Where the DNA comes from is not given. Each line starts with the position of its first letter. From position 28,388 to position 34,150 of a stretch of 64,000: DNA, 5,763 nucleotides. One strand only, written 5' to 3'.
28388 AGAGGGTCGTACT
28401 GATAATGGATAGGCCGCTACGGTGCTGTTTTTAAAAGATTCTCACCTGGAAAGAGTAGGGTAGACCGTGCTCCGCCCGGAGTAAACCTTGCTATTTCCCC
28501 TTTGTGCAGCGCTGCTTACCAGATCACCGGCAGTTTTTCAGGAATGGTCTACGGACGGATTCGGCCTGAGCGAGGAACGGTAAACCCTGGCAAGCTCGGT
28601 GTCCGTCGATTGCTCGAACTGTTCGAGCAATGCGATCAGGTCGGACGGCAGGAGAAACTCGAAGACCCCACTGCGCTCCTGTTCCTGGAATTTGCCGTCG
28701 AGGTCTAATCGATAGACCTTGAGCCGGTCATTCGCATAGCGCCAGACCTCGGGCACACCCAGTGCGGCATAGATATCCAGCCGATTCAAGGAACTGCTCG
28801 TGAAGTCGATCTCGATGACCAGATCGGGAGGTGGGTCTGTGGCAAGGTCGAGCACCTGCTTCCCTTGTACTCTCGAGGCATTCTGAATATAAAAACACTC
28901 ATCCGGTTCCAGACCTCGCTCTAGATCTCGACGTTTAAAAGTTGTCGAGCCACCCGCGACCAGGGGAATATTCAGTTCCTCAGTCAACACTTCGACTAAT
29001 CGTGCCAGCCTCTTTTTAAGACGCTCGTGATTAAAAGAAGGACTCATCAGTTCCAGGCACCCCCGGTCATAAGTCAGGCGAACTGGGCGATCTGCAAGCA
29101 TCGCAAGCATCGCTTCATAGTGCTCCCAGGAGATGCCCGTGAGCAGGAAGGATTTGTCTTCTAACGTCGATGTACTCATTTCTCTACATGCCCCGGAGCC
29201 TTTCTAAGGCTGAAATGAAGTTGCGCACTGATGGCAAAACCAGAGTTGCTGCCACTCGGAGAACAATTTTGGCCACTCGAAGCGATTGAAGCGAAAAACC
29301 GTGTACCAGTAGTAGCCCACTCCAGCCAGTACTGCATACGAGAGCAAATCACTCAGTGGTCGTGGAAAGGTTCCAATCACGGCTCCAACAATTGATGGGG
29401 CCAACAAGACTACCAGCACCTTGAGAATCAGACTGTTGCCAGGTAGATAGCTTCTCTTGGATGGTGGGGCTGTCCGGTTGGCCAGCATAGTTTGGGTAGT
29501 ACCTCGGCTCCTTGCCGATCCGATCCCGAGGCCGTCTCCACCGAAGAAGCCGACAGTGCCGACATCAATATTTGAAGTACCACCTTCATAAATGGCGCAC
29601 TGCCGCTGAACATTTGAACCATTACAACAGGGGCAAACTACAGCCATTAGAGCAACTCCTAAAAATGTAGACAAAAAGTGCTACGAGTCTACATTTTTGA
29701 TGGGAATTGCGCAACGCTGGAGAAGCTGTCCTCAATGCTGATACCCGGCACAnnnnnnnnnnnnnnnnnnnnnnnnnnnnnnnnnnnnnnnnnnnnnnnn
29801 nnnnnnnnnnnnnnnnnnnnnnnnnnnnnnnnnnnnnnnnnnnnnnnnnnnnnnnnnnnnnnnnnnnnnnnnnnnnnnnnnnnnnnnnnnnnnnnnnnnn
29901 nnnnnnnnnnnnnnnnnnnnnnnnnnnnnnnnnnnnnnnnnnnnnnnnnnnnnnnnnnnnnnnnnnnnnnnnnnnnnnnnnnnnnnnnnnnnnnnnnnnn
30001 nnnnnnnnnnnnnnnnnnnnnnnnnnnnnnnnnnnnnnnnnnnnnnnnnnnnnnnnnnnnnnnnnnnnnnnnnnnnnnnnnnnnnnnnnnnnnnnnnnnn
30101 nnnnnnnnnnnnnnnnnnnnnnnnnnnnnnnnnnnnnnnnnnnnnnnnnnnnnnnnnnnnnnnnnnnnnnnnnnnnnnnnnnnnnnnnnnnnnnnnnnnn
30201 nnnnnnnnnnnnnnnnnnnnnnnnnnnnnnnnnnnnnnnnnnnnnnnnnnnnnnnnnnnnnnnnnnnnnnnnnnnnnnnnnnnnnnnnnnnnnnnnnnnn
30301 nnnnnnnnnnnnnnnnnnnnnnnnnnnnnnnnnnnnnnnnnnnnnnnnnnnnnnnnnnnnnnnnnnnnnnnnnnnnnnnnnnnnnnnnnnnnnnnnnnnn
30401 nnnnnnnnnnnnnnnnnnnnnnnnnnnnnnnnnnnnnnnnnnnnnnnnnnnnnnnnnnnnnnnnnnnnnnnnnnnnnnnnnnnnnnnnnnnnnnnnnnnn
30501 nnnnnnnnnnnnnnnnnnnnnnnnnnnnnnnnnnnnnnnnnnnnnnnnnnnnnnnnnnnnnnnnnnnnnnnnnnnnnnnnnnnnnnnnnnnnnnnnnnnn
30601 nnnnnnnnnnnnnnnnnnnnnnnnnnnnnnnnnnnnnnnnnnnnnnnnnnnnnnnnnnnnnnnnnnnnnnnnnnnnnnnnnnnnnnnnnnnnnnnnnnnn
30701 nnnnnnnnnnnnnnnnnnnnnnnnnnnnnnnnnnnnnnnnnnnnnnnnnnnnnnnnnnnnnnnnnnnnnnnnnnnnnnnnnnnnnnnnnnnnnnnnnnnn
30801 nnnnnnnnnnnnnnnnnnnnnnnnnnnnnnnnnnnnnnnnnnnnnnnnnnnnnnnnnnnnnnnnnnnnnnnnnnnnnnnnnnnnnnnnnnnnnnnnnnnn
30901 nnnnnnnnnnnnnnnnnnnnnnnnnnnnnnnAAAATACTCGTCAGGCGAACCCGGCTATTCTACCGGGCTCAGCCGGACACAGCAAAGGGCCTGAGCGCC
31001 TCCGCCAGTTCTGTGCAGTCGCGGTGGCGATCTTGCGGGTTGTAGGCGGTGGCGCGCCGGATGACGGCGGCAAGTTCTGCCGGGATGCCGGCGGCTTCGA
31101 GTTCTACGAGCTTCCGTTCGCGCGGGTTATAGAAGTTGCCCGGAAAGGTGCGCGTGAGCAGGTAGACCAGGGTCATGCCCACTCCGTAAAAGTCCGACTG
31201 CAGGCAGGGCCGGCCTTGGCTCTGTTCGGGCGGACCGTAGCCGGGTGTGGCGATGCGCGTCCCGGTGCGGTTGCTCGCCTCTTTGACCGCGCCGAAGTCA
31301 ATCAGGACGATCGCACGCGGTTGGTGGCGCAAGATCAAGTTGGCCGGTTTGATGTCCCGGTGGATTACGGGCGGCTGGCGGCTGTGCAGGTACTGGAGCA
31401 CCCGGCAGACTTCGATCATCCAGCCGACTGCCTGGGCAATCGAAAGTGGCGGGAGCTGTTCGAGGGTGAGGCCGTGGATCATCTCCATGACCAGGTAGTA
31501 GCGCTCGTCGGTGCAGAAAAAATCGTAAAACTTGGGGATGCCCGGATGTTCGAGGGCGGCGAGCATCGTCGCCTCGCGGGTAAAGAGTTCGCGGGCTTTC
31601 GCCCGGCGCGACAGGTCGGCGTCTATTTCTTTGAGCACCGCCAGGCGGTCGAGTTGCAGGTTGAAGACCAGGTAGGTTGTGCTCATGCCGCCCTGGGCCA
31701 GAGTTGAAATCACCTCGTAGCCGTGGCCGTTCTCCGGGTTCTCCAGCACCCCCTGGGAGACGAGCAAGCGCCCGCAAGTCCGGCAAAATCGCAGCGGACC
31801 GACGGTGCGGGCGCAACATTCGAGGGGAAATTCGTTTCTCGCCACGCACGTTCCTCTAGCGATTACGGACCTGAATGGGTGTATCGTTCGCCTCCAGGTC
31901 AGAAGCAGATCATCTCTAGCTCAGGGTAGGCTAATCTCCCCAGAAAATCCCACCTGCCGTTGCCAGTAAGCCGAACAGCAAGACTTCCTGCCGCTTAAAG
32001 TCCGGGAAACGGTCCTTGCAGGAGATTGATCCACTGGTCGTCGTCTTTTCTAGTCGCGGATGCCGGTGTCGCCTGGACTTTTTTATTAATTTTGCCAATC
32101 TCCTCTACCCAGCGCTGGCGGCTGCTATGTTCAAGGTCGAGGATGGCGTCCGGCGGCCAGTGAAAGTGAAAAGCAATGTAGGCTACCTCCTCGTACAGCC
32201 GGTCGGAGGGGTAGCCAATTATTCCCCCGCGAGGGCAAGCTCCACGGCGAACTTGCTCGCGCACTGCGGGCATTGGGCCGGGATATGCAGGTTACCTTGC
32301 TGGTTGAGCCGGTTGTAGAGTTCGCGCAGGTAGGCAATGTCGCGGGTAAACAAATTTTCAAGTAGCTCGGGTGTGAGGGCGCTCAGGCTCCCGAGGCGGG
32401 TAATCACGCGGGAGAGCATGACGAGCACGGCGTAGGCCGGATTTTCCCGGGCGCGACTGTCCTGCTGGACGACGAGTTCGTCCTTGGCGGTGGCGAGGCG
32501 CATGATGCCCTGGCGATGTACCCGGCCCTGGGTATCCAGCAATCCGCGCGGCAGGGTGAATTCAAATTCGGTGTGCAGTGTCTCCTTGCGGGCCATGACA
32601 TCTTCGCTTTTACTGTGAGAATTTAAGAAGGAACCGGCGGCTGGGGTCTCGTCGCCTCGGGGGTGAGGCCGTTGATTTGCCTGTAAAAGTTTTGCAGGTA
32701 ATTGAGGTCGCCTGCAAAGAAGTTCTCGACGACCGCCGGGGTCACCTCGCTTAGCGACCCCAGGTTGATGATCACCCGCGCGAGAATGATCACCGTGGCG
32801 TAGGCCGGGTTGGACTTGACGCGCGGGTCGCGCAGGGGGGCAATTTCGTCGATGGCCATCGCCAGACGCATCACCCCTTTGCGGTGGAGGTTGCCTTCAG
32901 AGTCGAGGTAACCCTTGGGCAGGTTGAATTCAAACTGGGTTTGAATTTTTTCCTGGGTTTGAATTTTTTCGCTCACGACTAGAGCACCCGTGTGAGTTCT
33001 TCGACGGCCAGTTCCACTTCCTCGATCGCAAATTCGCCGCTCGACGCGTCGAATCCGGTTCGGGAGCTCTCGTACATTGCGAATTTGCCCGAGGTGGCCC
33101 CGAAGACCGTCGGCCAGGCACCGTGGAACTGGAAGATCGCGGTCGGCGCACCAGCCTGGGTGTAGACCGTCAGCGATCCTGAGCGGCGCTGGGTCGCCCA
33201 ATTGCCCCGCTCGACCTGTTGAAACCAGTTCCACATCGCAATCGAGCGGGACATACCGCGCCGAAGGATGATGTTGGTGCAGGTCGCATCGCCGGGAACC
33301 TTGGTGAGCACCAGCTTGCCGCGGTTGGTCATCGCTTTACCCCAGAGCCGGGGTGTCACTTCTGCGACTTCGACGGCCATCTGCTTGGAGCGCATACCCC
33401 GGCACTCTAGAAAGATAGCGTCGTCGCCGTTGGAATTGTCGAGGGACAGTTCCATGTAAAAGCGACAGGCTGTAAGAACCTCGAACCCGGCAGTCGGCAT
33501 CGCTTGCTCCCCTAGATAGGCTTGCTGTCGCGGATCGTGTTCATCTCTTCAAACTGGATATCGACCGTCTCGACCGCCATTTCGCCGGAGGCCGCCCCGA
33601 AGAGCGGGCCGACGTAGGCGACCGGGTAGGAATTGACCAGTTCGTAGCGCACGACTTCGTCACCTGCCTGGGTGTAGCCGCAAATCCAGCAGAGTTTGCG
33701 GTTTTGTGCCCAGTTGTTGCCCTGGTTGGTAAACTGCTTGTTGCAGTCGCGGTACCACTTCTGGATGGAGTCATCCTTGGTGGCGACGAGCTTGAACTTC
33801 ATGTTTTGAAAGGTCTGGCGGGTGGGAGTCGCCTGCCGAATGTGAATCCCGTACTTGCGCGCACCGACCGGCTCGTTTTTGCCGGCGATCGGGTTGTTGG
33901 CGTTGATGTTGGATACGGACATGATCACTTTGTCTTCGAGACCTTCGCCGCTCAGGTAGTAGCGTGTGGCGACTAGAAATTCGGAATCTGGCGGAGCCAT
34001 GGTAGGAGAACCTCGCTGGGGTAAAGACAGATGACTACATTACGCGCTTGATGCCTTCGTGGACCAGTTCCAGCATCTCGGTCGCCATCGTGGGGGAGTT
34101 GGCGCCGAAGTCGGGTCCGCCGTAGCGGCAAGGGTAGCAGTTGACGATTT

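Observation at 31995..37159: Contractile-injection-system 'trunk-only' module: cap, sheath, three tubes and chaperone-like genes, but no baseplate, spike, tape measure or ATPase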

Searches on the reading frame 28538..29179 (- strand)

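Call 6: search_protein_families(library=pfam, proteins=[window:28538-29179:-], max_evalue=0.001)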
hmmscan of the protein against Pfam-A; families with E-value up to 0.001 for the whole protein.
window:28538-29179:- (213 aa): 1 family
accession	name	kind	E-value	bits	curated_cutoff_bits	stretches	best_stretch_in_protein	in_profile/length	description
PF05685.18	Uma2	-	4.2e-25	88.6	27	1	18-181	1-163/172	Putative restriction endonuclease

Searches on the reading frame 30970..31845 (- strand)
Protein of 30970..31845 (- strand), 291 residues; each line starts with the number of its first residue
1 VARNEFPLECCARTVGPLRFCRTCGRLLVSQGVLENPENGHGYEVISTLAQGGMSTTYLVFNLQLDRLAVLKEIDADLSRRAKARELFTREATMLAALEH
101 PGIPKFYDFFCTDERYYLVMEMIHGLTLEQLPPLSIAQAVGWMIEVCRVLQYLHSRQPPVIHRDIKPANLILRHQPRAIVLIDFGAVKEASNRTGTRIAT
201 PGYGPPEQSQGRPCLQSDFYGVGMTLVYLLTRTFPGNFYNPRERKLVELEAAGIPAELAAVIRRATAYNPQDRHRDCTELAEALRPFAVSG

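Call 3: search_protein_families(library=pfam, proteins=[window:30970-31845:-], max_evalue=0.1)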
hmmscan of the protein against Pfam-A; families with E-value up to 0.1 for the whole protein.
window:30970-31845:- (291 aa): 4 families
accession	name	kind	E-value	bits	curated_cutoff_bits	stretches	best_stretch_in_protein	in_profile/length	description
PF00069.31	Pkinase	-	3.3e-33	115.6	31.7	1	43-280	1-239/263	Protein kinase domain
PF07714.23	PK_Tyr_Ser-Thr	-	5.7e-15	55.8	23.1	1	80-232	40-200/258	Protein tyrosine and serine/threonine kinase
PF03109.22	ABC1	-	4e-08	33.1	22.9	1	76-197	108-224/244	ABC1 atypical kinase-like domain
PF01636.29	APH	-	1.7e-05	25.2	23.2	1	159-185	169-195/239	Phosphotransferase enzyme family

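Call 81: search_protein_families(library=ncbifam, proteins=[window:30970-31845:-], max_evalue=0.001)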
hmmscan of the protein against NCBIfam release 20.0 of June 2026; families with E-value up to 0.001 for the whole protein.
window:30970-31845:- (291 aa): 16 families
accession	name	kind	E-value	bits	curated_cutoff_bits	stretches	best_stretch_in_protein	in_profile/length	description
NF033483.0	PknB_PASTA_kin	equivalog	4.3e-41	141.6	450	1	43-285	9-266/563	Stk1 family PASTA domain-containing Ser/Thr kinase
NF047741.1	antiphage_MADS6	equivalog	1.7e-30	106.1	460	2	40-156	494-610/612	methylation-associated defense system protein kinase MAD6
NF009651.0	PRK13184.1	equivalog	2.6e-26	91.9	839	1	43-287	4-290/932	serine/threonine-protein kinase PknD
NF038150.1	lanthi_synth_IV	equivalog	1.8e-25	89.5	650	1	73-282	221-451/851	class IV lanthionine synthetase LanL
NF052427.1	StpK7MSMEG_1200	equivalog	1.3e-21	76.7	900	1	40-285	7-266/601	serine/threonine protein kinase StpK7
NF038151.1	lanthi_synth_III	equivalog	8.7e-17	60.8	575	1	43-231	222-424/833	class III lanthionine synthetase LanKC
TIGR03903.1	TOMM_kin_cyc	equivalog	1.8e-16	59.3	705.75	1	70-285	7-245/1267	TOMM system kinase/cyclase fusion protein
NF033442.0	BREX_PglW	equivalog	6.3e-15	54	990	1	41-205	512-676/1391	BREX system serine/threonine kinase PglW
NF043056.1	T4SS_LegK1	equivalog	7.7e-13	47.9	550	1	157-230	207-284/516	Dot/Icm T4SS effector kinase LegK1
NF053615.1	SerThrKinAfsKStmc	equivalog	5.9e-12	45.1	1300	1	37-286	9-266/809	protein serine/threonine kinase AfsK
TIGR03724.2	arch_bud32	equivalog_domain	1.8e-07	30.8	125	1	88-188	40-132/193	KEOPS complex kinase/ATPase Bud32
NF011464.0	PRK14879.1-7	equivalog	7.9e-07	29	246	1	70-187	40-149/221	Kae1-associated kinase Bud32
NF011460.0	PRK14879.1-1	equivalog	1.4e-05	24.3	199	1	110-192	80-162/232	Kae1-associated kinase Bud32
NF011463.0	PRK14879.1-4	equivalog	6.8e-05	22.4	188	1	77-187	55-160/237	Kae1-associated kinase Bud32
NF011462.0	PRK14879.1-3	equivalog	7.8e-05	22.5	174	1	89-186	42-127/192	Kae1-associated kinase Bud32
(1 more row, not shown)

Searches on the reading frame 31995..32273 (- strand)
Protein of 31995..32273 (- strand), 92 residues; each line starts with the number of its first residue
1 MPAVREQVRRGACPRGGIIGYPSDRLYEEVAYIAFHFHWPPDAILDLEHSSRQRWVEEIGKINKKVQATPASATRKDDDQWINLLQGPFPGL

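Call 3: search_protein_families(library=pfam, proteins=[window:31995-32273:-], max_evalue=0.1)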
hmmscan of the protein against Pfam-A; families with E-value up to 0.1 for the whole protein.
window:31995-32273:- (92 aa): 2 families
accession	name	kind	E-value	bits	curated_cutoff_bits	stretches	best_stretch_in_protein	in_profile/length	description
PF20546.3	DUF6760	-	2.6e-13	50.3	27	1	23-75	7-59/89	Family of unknown function (DUF6760)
PF06528.17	Phage_P2_GpE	-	0.011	15.6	23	1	31-47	2-18/37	Phage P2 GpE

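Call 68: search_protein_families(library=phrogs, proteins=[window:31998-32228:-], max_evalue=0.01)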
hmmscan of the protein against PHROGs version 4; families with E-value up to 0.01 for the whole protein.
seq(77 aa): 0 families

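Call 81: search_protein_families(library=ncbifam, proteins=[window:31995-32273:-], max_evalue=0.001)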
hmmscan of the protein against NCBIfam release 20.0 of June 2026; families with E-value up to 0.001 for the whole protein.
window:31995-32273:- (92 aa): 0 families

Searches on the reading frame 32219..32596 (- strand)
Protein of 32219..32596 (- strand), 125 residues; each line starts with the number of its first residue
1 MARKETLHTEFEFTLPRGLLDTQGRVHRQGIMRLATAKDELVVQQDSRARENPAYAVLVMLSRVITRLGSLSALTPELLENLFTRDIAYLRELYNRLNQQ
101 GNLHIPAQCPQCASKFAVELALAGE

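Call 3: search_protein_families(library=pfam, proteins=[window:32219-32596:-], max_evalue=0.1)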
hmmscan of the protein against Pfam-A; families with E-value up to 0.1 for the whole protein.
window:32219-32596:- (125 aa): 1 family
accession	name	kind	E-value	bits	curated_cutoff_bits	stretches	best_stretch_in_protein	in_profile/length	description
PF10109.15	Phage_TAC_7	-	0.0076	16.7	25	1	23-97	11-77/79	Phage tail assembly chaperone proteins, E, or 41 or 14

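Call 66: search_solved_structures(query=A1, max_evalue=10, show_alignments=1)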
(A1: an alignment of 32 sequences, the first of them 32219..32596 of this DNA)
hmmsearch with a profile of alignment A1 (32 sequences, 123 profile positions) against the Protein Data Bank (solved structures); distinct sequences matched with E-value up to 10: 1.
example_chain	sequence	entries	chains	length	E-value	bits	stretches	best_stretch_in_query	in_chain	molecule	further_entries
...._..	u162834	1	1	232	1.4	12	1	19-52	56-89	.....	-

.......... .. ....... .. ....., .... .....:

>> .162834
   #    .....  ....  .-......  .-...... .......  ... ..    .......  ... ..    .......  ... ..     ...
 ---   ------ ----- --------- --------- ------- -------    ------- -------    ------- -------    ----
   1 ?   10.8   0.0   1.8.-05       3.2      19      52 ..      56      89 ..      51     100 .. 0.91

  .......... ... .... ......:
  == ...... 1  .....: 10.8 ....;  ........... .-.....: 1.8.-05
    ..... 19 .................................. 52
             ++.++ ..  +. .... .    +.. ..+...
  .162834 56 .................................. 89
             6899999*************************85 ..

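Call 67: search_protein_families(library=pfam, alignment_id=A1, max_evalue=0.1)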
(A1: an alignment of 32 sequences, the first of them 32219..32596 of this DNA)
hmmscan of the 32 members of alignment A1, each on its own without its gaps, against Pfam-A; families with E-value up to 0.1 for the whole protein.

A. member 1, window:32219-32596:- (125 aa): 1 family
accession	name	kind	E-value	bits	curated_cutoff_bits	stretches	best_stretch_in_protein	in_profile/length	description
PF10109.15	Phage_TAC_7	-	0.0076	16.7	25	1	23-97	11-77/79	Phage tail assembly chaperone proteins, E, or 41 or 14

B. families by the number of members that match (of 32 scanned): 10 families
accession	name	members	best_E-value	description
PF10109.15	Phage_TAC_7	8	0.0021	Phage tail assembly chaperone proteins, E, or 41 or 14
PF13717.11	Zn_ribbon_4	8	0.014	zinc-ribbon domain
PF07174.17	FAP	2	0.076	Fibronectin-attachment protein (FAP) domain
PF13719.11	Zn_ribbon_5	1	0.0057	zinc-ribbon domain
PF14369.11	Zn_ribbon_19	1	0.039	zinc-ribbon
PF01155.25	HypA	1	0.042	Hydrogenase/urease nickel incorporation, metallochaperone, hypA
PF23746.1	Gp41_Mu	1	0.056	Tail assembly protein gp41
PF13808.11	DDE_Tnp_1_assoc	1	0.063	DDE_Tnp_1-associated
PF23499.1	YnfU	1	0.071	YnfU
PF22795.1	DUF4796_N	1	0.1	DUF4796 N-terminal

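Call 68: search_protein_families(library=phrogs, proteins=[window:32219-32596:-], max_evalue=0.01)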
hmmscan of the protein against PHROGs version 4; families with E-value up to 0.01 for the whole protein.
window:32219-32596:- (125 aa): 1 family
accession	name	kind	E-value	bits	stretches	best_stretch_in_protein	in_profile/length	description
phrog_508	-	tail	2.8e-10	41.1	1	10-97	24-123/155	tail assembly chaperone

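Call 81: search_protein_families(library=ncbifam, proteins=[window:32219-32596:-], max_evalue=0.001)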
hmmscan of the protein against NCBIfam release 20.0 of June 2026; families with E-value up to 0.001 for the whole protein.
window:32219-32596:- (125 aa): 0 families

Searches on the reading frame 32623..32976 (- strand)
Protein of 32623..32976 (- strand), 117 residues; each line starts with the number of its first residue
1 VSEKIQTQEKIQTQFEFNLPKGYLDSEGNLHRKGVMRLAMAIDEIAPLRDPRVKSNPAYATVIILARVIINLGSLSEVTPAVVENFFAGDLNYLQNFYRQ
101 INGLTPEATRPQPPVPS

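Call 68: search_protein_families(library=phrogs, proteins=[window:32623-32976:-], max_evalue=0.01)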
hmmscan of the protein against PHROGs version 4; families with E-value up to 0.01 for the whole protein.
window:32623-32976:- (117 aa): 1 family
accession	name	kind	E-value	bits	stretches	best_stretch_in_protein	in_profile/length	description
phrog_508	-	tail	0.00043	20.9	1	14-96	24-118/155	tail assembly chaperone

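Call 81: search_protein_families(library=ncbifam, proteins=[window:32623-32976:-], max_evalue=0.001)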
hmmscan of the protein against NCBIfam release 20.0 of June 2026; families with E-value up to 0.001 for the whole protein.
window:32623-32976:- (117 aa): 0 families

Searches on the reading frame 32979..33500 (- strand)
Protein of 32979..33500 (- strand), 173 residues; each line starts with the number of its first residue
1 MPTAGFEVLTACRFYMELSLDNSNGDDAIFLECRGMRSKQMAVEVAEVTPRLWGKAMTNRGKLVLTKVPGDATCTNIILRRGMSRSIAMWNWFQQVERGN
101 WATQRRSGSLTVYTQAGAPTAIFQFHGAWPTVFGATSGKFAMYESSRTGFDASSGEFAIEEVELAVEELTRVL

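Call 3: search_protein_families(library=pfam, proteins=[window:32979-33500:-], max_evalue=0.1)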
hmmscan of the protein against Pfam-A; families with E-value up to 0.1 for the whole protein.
window:32979-33500:- (173 aa): 1 family
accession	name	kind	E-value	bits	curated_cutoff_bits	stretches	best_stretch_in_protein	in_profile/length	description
PF06841.18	Phage_T4_gp19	-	6.2e-25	88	28.2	1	11-170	2-134/134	T4-like virus tail tube protein gp19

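Call 68: search_protein_families(library=phrogs, proteins=[window:32979-33500:-], max_evalue=0.01)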
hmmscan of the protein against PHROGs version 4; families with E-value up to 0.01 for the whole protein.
window:32979-33500:- (173 aa): 0 families

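Call 81: search_protein_families(library=ncbifam, proteins=[window:32979-33500:-], max_evalue=0.001)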
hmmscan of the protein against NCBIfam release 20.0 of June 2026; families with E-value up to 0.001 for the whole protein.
window:32979-33500:- (173 aa): 2 families
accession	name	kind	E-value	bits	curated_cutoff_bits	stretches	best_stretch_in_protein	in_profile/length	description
TIGR02241.1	TIGR02241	subfamily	6.8e-19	68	62.4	1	7-171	2-140/141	conserved hypothetical phage tail region protein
NF053770.1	CIS5_fam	equivalog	3.6e-07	29.9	260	1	67-134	51-117/148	CIS5 family contractile injection system inner tube adaptor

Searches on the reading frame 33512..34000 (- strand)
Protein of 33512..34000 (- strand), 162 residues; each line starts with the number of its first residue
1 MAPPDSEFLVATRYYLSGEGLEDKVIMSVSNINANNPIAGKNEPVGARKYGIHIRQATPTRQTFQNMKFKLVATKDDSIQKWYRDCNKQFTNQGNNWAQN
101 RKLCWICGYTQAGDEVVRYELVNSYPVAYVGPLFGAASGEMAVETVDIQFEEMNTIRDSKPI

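Call 3: search_protein_families(library=pfam, proteins=[window:33512-34000:-], max_evalue=0.1)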
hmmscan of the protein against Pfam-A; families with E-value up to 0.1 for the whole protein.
window:33512-34000:- (162 aa): 1 family
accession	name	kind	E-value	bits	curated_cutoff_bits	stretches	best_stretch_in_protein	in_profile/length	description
PF06841.18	Phage_T4_gp19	-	1.5e-22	80.3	28.2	1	11-154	2-134/134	T4-like virus tail tube protein gp19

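Call 81: search_protein_families(library=ncbifam, proteins=[window:33512-34000:-], max_evalue=0.001)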
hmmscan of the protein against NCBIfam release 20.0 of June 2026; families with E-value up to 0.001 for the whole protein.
window:33512-34000:- (162 aa): 3 families
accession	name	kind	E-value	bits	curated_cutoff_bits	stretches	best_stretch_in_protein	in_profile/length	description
TIGR02241.1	TIGR02241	subfamily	7.3e-19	67.9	62.4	1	7-155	2-140/141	conserved hypothetical phage tail region protein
NF053769.1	CIS1_fam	equivalog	3.4e-06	27.3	220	1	75-155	69-147/150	CIS1 family contractile injection system inner tube protein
NF053770.1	CIS5_fam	equivalog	0.0001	22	260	1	103-156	90-143/148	CIS5 family contractile injection system inner tube adaptor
